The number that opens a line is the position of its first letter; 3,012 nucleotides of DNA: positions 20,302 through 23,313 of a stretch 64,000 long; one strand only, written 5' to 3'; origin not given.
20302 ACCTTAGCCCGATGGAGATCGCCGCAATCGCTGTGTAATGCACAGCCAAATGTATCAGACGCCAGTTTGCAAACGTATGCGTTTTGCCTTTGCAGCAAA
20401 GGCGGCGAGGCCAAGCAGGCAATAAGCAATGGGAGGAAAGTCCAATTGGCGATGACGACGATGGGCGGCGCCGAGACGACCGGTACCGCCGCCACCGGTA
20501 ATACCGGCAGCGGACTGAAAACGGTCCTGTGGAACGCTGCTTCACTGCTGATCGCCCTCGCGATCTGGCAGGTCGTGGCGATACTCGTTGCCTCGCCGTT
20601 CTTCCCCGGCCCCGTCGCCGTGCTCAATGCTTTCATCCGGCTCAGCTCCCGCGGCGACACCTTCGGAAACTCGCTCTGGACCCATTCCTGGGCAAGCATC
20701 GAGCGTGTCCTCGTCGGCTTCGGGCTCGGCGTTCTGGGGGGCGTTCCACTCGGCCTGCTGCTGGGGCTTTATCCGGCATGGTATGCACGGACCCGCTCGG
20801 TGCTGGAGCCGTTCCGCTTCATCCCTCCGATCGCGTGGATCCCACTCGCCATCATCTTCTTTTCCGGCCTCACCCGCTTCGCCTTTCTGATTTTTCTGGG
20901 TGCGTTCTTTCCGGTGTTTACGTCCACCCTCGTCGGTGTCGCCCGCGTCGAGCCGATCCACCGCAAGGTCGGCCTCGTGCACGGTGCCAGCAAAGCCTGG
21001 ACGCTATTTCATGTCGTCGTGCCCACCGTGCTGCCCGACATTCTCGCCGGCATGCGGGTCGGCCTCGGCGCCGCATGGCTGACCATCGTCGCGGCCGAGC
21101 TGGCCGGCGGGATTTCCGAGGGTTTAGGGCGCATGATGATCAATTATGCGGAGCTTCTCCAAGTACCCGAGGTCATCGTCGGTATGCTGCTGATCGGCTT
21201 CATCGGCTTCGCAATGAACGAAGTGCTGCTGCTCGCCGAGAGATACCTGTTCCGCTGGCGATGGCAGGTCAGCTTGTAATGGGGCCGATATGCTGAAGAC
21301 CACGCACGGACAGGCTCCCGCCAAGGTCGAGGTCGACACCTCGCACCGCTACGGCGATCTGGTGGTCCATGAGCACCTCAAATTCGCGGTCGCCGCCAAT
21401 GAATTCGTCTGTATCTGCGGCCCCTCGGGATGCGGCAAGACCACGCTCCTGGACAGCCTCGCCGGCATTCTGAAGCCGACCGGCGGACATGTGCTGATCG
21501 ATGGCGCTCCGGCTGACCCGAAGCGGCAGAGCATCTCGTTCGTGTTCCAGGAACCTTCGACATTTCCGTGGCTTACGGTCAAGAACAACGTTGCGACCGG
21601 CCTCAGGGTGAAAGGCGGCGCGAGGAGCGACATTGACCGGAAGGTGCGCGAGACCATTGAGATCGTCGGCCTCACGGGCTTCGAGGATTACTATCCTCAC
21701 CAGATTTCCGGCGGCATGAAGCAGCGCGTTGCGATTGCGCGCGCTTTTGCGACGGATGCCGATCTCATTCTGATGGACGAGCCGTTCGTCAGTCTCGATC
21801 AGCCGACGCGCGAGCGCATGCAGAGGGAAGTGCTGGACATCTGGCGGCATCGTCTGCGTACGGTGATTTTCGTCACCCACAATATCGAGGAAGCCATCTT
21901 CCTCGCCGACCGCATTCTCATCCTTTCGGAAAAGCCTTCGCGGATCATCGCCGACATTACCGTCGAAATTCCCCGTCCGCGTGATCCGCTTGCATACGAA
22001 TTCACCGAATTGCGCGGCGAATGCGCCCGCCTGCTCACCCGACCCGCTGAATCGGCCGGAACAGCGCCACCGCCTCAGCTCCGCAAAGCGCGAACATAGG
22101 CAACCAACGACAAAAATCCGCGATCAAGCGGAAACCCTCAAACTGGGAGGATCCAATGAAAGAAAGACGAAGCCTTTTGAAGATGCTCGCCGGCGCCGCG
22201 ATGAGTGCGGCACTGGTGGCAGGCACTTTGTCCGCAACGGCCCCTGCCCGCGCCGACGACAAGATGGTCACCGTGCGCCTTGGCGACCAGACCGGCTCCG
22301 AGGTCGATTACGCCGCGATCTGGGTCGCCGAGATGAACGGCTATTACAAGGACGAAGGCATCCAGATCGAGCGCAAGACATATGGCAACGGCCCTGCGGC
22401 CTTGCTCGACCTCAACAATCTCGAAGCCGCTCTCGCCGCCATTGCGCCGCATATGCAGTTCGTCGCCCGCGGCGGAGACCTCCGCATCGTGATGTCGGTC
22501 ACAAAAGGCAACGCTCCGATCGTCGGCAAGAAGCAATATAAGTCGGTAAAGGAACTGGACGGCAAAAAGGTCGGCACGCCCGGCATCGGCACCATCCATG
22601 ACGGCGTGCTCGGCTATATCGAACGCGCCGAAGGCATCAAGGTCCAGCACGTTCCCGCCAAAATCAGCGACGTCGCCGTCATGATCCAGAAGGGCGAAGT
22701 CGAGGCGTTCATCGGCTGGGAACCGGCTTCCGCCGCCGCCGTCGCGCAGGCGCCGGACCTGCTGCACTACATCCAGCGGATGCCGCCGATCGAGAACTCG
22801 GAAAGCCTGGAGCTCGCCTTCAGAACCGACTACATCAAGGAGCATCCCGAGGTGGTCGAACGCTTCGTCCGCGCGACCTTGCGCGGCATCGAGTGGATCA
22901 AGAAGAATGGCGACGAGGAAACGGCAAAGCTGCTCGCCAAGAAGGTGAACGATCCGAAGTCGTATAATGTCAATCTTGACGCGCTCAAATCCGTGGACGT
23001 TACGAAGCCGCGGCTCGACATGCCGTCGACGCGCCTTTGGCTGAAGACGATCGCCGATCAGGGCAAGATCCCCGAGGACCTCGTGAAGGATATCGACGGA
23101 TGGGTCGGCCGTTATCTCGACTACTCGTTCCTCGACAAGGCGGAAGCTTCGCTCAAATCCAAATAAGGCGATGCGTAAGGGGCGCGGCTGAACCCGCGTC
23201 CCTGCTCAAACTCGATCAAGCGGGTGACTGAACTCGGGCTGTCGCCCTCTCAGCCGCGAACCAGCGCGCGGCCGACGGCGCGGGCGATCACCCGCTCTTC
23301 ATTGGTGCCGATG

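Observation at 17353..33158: Shared LacI-type operator (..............) at three promoters defines a putative organosulfur regulon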

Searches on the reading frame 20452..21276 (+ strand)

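Call 9: search_protein_families(library=pfam, proteins=[window:20452-21276:+])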
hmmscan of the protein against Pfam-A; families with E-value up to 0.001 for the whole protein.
window:20452-21276:+ (275 aa): 1 family
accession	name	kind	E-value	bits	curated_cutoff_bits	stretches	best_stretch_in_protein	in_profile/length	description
PF00528.27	BPD_transp_1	-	5.1e-14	52.8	26.4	1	97-268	1-180/184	Binding-protein-dependent transport system inner membrane component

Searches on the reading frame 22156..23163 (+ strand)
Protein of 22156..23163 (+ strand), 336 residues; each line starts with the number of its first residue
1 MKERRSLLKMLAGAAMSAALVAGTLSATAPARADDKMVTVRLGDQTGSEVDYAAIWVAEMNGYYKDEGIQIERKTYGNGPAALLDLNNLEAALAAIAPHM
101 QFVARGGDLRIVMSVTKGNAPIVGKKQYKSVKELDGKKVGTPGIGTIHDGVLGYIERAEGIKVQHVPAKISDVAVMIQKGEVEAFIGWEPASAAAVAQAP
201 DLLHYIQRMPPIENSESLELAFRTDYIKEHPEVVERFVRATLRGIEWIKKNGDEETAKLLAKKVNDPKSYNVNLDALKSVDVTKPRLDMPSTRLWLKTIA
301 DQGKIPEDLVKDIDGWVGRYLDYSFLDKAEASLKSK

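Call 9: search_protein_families(library=pfam, proteins=[window:22156-23163:+])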
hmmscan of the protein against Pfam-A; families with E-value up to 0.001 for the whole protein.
window:22156-23163:+ (336 aa): 2 families
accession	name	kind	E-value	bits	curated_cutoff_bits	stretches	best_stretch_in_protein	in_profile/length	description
PF09084.16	NMT1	-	3.8e-20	73.1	20.5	1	51-254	3-215/216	NMT1/THI5 like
PF13379.11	NMT1_2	-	3.4e-09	37.3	24.7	1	49-261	15-248/252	NMT1-like family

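Call 11: search_protein_families(library=ncbifam, proteins=[window:22156-23163:+])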
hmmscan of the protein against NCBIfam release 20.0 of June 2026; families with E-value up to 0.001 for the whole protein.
window:22156-23163:+ (336 aa): 5 families
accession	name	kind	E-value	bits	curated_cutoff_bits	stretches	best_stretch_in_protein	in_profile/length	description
TIGR01728.1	SsuA_fam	subfamily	2.5e-24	86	163.5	1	40-301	1-266/290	aliphatic sulfonate ABC transporter substrate-binding protein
NF008553.0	PRK11480.1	equivalog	2.7e-07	30.1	490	1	24-243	9-230/320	taurine ABC transporter substrate-binding protein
NF040735.1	SBP_SaoX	equivalog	3.7e-07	29.6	300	1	54-267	17-236/330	ABC transporter substrate-binding subunit SaoX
TIGR01729.1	taurine_ABC_bnd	equivalog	2.5e-06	27.1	304.25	1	115-247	78-212/300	taurine ABC transporter substrate-binding protein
NF008588.0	PRK11553.1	subfamily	1.4e-05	24.2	299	1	26-267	14-258/319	aliphatic sulfonate ABC transporter substrate-binding protein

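Call 47: search_dna_similar(query=window:22156-23163:+, collection=plasmids, mode=protein, max_rows=15)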
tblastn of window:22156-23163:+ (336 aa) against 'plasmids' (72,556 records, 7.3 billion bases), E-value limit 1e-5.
Records with a match: 17; places in all: 17; records where one place covers at least 80% of the query: 2.
Best place of each record, by identity: <60% 17.
By first word of the organism name: Klebsiella 13; Rhizobium 2; Xanthobacter 1; Ralstonia 1.
By predicted mobility (MOB-suite, as given by PLSDB): conjugative 14; mobilizable 2; non-mobilizable 1.
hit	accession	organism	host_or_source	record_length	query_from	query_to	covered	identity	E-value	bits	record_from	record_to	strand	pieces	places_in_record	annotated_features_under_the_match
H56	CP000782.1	Xanthobacter autotrophicus Py2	-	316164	62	305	73%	31.2%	6e-17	89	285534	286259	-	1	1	ABC-type nitrate/sulfonate/bicarbonate transport systems periplasmic ...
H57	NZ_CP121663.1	Rhizobium sp. CB3090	Gliricidia sp.,cell culture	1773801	26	328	90%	24.5%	4e-6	56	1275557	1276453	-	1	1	record has no annotation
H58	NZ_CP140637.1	Rhizobium indigoferae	Indigofera amblyantha,Pure culture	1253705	57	328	81%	25.1%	2e-7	60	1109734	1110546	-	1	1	record has no annotation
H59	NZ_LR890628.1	Klebsiella pneumoniae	Homo sapiens,rectal swab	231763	57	271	64%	24.7%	2e-6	57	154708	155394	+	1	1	ABC transporter substrate-binding protein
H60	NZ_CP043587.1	Klebsiella pneumoniae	Homo sapiens,Culture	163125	57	271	64%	24.7%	3e-6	57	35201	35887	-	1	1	ABC transporter substrate-binding protein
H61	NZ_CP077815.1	Klebsiella pneumoniae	Pteropus poliocephalus,whole organism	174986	57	271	64%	24.7%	3e-6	57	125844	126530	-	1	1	ABC transporter substrate-binding protein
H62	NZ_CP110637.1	Klebsiella pneumoniae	Homo sapiens,blood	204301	57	271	64%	24.7%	3e-6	57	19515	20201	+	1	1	ABC transporter substrate-binding protein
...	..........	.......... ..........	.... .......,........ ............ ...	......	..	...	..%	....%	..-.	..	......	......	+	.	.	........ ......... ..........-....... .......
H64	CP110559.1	Klebsiella pneumoniae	Homo sapiens,urine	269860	57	271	64%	24.7%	3e-6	57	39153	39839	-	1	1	ABC transporter substrate-binding protein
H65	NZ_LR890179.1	Klebsiella pneumoniae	-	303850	57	271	64%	24.7%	3e-6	57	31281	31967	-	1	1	ABC transporter substrate-binding protein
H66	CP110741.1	Klebsiella pneumoniae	Homo sapiens,urine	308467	57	271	64%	24.7%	3e-6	57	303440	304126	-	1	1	ABC transporter substrate-binding protein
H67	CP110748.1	Klebsiella pneumoniae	Homo sapiens,urine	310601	57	271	64%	24.7%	3e-6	57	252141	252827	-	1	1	ABC transporter substrate-binding protein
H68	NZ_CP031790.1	Klebsiella pneumoniae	Homo sapiens,rectal swab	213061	57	271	64%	24.2%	6e-6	56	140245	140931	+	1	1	ABC transporter substrate-binding protein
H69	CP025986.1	Ralstonia solanacearum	Cucurbita maxima,culture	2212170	52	270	65%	22.9%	2e-6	57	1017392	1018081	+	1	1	ABC transporter substrate-binding protein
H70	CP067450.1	Klebsiella pneumoniae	Homo sapiens,urine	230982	57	190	40%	28.7%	6e-6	56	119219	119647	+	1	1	ABC transporter substrate-binding protein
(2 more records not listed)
